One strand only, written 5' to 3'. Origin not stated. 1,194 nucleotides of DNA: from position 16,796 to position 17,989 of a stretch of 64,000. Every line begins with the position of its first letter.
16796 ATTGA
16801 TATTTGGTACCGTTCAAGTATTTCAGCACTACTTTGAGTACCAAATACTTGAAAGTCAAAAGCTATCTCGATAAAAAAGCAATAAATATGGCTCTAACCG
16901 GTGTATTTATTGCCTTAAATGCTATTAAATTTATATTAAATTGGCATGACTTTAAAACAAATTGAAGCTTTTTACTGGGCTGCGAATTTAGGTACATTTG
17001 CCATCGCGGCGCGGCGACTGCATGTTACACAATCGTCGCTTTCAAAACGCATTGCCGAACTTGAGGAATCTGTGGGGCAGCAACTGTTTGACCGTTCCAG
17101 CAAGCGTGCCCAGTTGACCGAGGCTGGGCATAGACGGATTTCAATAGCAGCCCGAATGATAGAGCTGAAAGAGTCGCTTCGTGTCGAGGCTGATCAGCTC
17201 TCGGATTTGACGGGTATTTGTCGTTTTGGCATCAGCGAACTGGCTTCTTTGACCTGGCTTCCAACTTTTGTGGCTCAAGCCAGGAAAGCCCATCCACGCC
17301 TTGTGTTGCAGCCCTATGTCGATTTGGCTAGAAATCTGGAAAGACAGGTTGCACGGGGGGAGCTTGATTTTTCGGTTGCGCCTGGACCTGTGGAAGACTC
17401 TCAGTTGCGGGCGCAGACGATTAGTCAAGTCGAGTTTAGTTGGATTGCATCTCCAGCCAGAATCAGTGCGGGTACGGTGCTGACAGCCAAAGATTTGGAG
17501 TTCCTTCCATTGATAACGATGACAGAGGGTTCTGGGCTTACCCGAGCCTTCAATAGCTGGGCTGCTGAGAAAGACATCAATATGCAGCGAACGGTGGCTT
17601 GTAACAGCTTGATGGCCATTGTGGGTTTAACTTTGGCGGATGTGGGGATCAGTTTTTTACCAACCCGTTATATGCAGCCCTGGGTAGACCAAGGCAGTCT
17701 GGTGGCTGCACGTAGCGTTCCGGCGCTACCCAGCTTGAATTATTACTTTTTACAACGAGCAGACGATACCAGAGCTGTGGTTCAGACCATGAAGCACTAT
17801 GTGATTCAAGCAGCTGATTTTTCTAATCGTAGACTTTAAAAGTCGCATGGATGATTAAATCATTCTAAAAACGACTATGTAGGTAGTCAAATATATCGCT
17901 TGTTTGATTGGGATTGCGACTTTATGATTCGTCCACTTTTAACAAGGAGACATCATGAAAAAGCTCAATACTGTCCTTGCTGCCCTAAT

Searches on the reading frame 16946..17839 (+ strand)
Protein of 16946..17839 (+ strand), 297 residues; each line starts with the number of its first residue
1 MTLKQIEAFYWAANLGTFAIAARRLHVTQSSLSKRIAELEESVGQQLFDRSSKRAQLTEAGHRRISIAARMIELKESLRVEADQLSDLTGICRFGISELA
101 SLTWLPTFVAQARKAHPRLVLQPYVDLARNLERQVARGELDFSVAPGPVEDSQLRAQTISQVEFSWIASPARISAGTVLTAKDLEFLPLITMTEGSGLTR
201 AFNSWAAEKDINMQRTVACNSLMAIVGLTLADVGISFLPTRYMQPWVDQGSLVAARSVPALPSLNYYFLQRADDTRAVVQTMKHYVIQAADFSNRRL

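Call 10: search_protein_families(library=ncbifam, proteins=[window:16946-17839:+])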
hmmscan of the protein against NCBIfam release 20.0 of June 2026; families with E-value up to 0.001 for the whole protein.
window:16946-17839:+ (297 aa): 52 families (the best 25 are shown)
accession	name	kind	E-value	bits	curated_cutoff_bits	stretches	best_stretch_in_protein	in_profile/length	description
NF040786.1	LysR_Sec_metab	equivalog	4.3e-32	111.3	250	1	1-241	1-248/298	selenium metabolism-associated LysR family transcriptional regulator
NF047520.1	trans_act_CidR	equivalog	2.9e-26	92.3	415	1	1-244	1-246/292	cidABC operon transcriptional activator CidR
NF047711.1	PutUtilRegPtrR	equivalog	3.4e-26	92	400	1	1-283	1-279/283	putrescine utilization regulator PtrR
NF008722.0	PRK11716.1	equivalog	1.2e-24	86.9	246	1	1-240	1-243/293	HTH-type transcriptional activator IlvY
NF053705.1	TransRegGltCGpos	equivalog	1.4e-24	86.9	350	1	1-244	1-247/300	glutamate biosynthesis transcriptional regulator GltC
NF008352.0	PRK11139.1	subfamily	3.1e-23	82.3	288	1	3-290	8-292/305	transcriptional regulator GcvA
NF008416.0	PRK11242.1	equivalog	7.5e-23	81.3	277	1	1-279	1-279/300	transcriptional regulator CynR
NF007385.0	PRK09906.1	equivalog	1.1e-21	77.2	356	1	1-282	1-283/296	DNA-binding transcriptional regulator HcaR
TIGR03339.1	phn_lysR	subfamily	6.7e-21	74.8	341.1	1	5-241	1-236/279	aminoethylphosphonate catabolism associated LysR family transcriptional regulator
NF007307.0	PRK09791.1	equivalog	1.1e-20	74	336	1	3-278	7-284/302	LysR family transcriptional regulator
NF040889.1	trans_reg_YeiE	equivalog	2e-20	73.2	480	1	1-259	3-258/288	DNA-binding transcriptional regulator YeiE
NF002964.0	PRK03635.1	subfamily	8.7e-20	71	197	1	3-290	5-290/297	ArgP/LysG family DNA-binding transcriptional regulator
NF041036.1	decaheme_TF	subfamily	1.2e-19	70.9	210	1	4-255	4-260/301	multiheme cytochrome-associated LysR family transcriptional regulator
NF045990.1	TransRegCbbRRhodb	equivalog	1.4e-18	67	450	1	1-286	6-296/304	LysR family regulator CbbR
NF045775.1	acetoin_reg_AlsR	exception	3.5e-18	66.1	430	1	1-241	1-245/290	acetoin biosynthesis transcriptional regulator AlsR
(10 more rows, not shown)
